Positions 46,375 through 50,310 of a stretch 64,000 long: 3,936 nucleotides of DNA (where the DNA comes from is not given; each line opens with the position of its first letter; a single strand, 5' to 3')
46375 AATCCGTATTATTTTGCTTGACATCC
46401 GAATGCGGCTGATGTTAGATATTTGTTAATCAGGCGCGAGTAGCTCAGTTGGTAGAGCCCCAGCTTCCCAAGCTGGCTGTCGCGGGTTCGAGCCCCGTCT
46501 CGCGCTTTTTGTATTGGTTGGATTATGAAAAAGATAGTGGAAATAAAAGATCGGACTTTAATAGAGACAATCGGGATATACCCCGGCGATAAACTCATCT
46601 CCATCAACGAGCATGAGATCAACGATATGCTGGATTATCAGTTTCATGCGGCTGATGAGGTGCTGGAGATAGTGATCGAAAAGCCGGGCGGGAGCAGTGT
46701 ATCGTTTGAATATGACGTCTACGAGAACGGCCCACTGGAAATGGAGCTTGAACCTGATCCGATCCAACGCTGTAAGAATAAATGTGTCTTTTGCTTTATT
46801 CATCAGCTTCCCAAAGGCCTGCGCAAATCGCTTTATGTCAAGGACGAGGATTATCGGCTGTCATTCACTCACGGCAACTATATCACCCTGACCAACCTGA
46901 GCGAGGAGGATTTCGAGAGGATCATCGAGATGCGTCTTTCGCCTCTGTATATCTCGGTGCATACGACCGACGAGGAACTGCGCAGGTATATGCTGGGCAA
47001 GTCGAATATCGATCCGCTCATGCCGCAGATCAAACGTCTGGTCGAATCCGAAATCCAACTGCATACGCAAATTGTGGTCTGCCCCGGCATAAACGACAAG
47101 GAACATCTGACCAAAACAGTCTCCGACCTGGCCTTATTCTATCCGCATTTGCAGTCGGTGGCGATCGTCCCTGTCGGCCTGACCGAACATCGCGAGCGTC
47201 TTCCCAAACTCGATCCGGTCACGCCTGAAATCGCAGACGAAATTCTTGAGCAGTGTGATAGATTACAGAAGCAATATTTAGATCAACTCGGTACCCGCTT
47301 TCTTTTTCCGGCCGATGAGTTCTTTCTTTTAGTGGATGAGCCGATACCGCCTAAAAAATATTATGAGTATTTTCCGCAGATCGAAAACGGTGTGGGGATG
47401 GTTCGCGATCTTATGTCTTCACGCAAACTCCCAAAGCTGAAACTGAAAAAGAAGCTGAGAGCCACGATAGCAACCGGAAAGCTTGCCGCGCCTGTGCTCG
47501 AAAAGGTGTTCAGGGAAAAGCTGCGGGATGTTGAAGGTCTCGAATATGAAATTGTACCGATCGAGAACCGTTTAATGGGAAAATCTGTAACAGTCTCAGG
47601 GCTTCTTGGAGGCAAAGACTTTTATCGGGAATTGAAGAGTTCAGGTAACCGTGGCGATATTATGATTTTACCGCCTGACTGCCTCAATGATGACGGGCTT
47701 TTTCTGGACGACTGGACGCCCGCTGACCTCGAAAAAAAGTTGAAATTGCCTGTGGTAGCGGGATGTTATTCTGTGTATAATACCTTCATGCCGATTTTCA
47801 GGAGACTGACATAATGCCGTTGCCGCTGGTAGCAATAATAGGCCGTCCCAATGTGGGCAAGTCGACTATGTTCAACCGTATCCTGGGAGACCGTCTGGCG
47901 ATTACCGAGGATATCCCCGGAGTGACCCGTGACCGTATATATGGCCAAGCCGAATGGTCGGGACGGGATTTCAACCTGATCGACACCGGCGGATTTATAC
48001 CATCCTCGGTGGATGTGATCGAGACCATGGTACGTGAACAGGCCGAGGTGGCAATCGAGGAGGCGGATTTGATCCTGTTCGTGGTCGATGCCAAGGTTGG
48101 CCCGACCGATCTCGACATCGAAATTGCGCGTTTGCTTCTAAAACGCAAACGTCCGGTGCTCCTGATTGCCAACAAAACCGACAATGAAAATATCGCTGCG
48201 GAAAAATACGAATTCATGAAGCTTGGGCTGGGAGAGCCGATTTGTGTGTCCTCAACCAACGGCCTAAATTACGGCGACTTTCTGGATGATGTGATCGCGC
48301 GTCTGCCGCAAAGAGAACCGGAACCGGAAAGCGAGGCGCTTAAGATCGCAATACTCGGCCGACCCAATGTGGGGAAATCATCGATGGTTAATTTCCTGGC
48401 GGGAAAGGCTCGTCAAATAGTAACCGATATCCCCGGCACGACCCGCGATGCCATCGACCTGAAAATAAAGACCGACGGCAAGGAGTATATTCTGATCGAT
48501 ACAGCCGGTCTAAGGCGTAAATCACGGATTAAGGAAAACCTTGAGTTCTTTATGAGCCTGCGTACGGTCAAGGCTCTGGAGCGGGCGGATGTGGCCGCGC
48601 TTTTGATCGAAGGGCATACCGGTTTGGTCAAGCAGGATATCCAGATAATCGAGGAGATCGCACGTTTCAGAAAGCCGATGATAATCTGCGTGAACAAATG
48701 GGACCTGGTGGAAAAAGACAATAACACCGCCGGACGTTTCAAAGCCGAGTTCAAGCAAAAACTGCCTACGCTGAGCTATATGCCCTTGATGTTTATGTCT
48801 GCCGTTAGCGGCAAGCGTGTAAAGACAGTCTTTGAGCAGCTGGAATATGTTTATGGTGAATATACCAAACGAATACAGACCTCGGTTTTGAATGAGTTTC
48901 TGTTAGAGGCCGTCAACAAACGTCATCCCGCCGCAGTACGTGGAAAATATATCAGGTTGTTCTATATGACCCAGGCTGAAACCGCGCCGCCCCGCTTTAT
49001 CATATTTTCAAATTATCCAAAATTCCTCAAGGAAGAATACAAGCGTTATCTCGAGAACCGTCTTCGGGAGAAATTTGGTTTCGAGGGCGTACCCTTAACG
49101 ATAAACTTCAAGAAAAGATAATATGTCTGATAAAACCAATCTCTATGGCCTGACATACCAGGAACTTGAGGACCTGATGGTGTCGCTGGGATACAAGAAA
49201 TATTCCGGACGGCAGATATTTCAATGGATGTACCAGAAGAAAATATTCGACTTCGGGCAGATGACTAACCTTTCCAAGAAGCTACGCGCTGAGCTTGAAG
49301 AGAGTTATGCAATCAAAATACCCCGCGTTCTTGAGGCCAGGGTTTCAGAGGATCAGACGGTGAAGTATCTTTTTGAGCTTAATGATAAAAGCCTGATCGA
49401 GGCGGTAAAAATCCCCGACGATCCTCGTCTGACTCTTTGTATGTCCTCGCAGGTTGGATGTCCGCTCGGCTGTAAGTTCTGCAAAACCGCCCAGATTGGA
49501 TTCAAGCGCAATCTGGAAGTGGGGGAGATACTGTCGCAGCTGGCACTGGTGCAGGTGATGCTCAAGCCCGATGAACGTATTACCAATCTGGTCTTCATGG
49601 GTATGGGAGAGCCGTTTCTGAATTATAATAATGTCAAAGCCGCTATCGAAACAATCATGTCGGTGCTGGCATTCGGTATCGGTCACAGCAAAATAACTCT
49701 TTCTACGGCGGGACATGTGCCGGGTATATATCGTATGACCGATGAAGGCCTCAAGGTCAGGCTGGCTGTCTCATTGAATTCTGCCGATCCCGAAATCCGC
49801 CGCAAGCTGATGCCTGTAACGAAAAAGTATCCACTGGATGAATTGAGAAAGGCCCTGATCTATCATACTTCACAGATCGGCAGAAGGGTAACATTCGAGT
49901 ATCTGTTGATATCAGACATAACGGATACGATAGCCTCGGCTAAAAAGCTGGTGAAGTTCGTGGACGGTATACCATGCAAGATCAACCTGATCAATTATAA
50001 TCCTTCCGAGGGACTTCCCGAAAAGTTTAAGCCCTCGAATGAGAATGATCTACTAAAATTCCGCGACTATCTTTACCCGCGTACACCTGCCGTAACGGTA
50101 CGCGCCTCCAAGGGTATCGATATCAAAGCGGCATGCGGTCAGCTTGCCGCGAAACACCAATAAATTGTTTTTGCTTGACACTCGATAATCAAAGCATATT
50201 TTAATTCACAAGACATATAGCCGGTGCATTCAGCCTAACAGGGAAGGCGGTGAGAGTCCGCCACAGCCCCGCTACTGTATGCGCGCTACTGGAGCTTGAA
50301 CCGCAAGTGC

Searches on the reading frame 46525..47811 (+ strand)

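Call 7: search_protein_families(library=pfam, proteins=[window:46525-47811:+], max_evalue=0.01)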
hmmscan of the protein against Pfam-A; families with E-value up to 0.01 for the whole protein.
window:46525-47811:+ (429 aa): 4 families
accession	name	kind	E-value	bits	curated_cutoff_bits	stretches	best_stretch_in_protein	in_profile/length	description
PF19238.5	Radical_SAM_2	-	9.8e-63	210.8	26.7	1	77-212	16-151/151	Radical SAM-like domain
PF04459.17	DUF512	-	7.1e-57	192.4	25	1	215-411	1-198/202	Protein of unknown function (DUF512)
PF04055.27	Radical_SAM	-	2.2e-07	31.7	29.5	1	123-193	90-158/166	Radical SAM superfamily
PF17820.7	PDZ_6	-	0.0075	16.4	27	0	16-52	14-53/54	PDZ domain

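Call 8: search_protein_families(library=ncbifam, proteins=[window:46525-47811:+], max_evalue=0.01)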
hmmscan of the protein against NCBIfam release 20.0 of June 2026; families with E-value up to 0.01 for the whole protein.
window:46525-47811:+ (429 aa): 2 families
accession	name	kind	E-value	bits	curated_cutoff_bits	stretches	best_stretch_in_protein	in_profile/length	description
TIGR03279.1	cyano_FeS_chp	hypoth_equivalog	5.9e-108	361.4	574.7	1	4-411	2-419/433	TIGR03279 family radical SAM protein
TIGR03278.1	methan_mark_10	equivalog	2.3e-10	39.9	350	1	127-203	118-193/404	methyl coenzyme M reductase-arginine methyltransferase Mmp10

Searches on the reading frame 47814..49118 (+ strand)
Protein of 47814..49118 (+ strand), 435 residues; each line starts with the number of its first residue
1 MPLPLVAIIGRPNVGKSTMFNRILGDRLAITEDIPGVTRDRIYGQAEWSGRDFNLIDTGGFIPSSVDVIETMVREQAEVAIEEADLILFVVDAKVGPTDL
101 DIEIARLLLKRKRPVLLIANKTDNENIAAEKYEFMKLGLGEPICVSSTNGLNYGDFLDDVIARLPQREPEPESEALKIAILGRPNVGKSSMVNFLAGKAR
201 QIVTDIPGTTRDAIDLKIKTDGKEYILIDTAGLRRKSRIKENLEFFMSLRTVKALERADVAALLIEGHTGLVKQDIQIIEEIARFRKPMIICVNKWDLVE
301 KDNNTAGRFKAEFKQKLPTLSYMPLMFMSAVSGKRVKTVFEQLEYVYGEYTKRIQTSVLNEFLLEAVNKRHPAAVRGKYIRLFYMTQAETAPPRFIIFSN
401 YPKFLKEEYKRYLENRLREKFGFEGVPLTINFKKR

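Call 7: search_protein_families(library=pfam, proteins=[window:47814-49118:+], max_evalue=0.01)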
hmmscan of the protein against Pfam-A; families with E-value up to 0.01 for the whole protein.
window:47814-49118:+ (435 aa): 11 families
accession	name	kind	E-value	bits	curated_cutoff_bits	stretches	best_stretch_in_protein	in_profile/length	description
PF01926.29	MMR_HSR1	-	2.3e-58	195.7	21.9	2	6-121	2-113/113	50S ribosome-binding GTPase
PF14714.11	KH_dom-like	-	4.4e-30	104.2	27.3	1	353-433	1-81/81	KH-domain-like of EngA bacterial GTPase enzymes, C-terminal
PF02421.24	FeoB_N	-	8.9e-27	94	27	2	6-132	3-125/156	Ferrous iron transport protein B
PF00009.33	GTP_EFTU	-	2.1e-21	76.8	26.5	2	209-344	55-183/188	Elongation factor Tu GTP binding domain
PF00350.29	Dynamin_N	-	8.2e-13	49.2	27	0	6-35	1-30/168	Dynamin family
PF04548.22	AIG1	-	7.5e-09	35.6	27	1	8-98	5-97/212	AIG1 family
PF03193.22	RsgA_GTPase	-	2.4e-08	34.4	30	0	178-234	109-169/174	RsgA GTPase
PF00071.28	Ras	-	8.8e-07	29.1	21.6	1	177-343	1-156/162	Ras family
PF08477.19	Roc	-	2.6e-06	28.1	27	0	177-297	1-119/119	Ras of Complex, Roc, domain of DAPkinase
PF00005.33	ABC_tran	-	0.0002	22.4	25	0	177-242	13-79/137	ABC transporter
PF00448.28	SRP54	-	0.0017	18.5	22.7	0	212-271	74-127/196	SRP54-type protein, GTPase domain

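Call 8: search_protein_families(library=ncbifam, proteins=[window:47814-49118:+], max_evalue=0.01)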
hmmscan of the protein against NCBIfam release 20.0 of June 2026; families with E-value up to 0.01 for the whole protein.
window:47814-49118:+ (435 aa): 49 families (the best 25 are shown)
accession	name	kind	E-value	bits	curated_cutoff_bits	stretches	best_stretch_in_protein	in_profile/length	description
TIGR03594.1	GTPase_EngA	equivalog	3.5e-163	543.6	306.7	1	4-433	1-432/432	ribosome biogenesis GTPase Der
NF002828.0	PRK03003.1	equivalog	9.2e-135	449.9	631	1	2-435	39-469/477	ribosome biogenesis GTPase Der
NF007071.0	PRK09518.1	equivalog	6.2e-125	418.4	953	1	4-433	272-698/706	bifunctional cytidylate kinase/GTPase Der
NF000908.1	PRK00089.1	equivalog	1.3e-55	188.8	237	2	5-168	5-171/291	GTPase Era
TIGR00450.1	mnmE_trmE_thdF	equivalog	7.6e-54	183.5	252.6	2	170-310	204-330/446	tRNA uridine-5-carboxymethylaminomethyl(34) synthesis GTPase MnmE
NF003661.0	PRK05291.1-3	equivalog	2.9e-50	171.9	380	2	174-355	215-378/448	tRNA uridine-5-carboxymethylaminomethyl(34) synthesis GTPase MnmE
TIGR00231.1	small_GTP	domain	1.4e-49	168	42.5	2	6-133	6-133/164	GTP-binding protein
TIGR00436.1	era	equivalog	7.7e-46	156.6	116.25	2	6-130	3-125/270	GTPase Era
TIGR03918.1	GTP_HydF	equivalog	1.9e-44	152.1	325.55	2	171-343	3-163/392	[FeFe] hydrogenase H-cluster maturation GTPase HydF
TIGR03596.1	GTPase_YlqF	equivalog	8.2e-31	107.4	208.2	2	75-234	13-174/276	ribosome biogenesis GTPase YlqF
TIGR03598.1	GTPase_YsxC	equivalog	6e-27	94.5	124.45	2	169-343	12-185/186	ribosome biogenesis GTP-binding protein YihA/YsxC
TIGR00437.1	feoB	equivalog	5.7e-23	81.5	315.65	2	10-124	1-111/594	ferrous iron transport protein B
TIGR03156.1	GTP_HflX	equivalog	8.3e-20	71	216.75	2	3-159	189-346/351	GTPase HflX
TIGR03597.1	GTPase_YqeH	equivalog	2.5e-18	66.4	297.4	2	173-243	153-225/361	ribosome biogenesis GTPase YqeH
NF003255.0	PRK04213.1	equivalog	9.5e-16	57.7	164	2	172-344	6-189/204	GTP-binding protein EngB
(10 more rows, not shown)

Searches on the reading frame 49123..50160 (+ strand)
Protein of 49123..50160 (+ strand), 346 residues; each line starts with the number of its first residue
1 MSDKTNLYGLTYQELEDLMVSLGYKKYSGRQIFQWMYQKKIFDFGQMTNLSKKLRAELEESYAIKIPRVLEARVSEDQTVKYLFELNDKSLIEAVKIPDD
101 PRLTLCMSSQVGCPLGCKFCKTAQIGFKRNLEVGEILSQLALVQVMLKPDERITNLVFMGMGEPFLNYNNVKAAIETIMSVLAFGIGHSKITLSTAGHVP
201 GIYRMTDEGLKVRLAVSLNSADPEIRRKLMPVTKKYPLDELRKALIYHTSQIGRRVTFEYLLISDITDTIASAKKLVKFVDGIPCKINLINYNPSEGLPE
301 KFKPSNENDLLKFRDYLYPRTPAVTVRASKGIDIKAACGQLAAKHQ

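Call 7: search_protein_families(library=pfam, proteins=[window:49123-50160:+], max_evalue=0.01)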
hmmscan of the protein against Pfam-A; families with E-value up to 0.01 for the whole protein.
window:49123-50160:+ (346 aa): 3 families
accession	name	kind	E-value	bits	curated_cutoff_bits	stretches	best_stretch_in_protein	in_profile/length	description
PF21016.3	RlmN_N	-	7.3e-20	70.9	24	1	5-64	1-60/60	Ribosomal RNA large subunit methyltransferase N-terminal domain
PF04055.27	Radical_SAM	-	8.4e-13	49.3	29.5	1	108-268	2-156/166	Radical SAM superfamily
PF13353.11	Fer4_12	-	0.0076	17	22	0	111-178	13-77/137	4Fe-4S single cluster domain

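Call 8: search_protein_families(library=ncbifam, proteins=[window:49123-50160:+], max_evalue=0.01)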
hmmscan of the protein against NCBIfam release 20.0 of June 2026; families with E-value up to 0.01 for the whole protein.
window:49123-50160:+ (346 aa): 12 families
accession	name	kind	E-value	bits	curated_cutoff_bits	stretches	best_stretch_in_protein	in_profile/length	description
TIGR00048.1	rRNA_mod_RlmN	equivalog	1.7e-113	379.2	290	1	3-345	5-346/355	dual-specificity RNA methyltransferase RlmN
NF008396.0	PRK11194.1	equivalog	5.8e-89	298.5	633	1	2-343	10-355/379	dual-specificity RNA methyltransferase RlmN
NF011040.0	PRK14470.1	equivalog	9.2e-76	255.5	441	1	10-345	4-335/338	ribosomal RNA large subunit methyltransferase N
NF011031.0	PRK14461.1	equivalog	2.4e-75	253.9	601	1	3-345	6-365/372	ribosomal RNA large subunit methyltransferase N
NF000424.4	CfrAB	exception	5e-70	236.5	530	1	12-342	4-337/338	Cfr family 23S rRNA (adenine(2503)-C(8))-methyltransferase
TIGR04432.1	rSAM_Cfr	equivalog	3.6e-69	233.6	550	1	12-342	6-339/341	Cfr family 23S rRNA (adenine(2503)-C(8))-methyltransferase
NF011024.0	PRK14453.1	equivalog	9.8e-69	232.2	468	1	11-344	7-343/348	23S rRNA (adenine(2503)-C(8))-methyltransferase Cfr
NF011034.0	PRK14464.1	equivalog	5.2e-47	160.3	422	1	50-344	44-329/348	RNA methyltransferase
TIGR02826.1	RNR_activ_nrdG3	equivalog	0.0001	22.2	151.7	1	103-166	16-72/148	anaerobic ribonucleoside-triphosphate reductase activating protein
TIGR02495.1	NrdG2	equivalog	0.00051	19.4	131.15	1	111-209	24-112/193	anaerobic ribonucleoside-triphosphate reductase activating protein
TIGR04038.1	tatD_link_rSAM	subfamily_domain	0.00062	19.6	129.7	1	112-231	17-135/192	TatD family nuclease-associated radical SAM protein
TIGR04043.1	rSAM_MSMEG_0568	hypoth_equivalog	0.0016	17.5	303.7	1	204-341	211-344/354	MSMEG_0568 family radical SAM protein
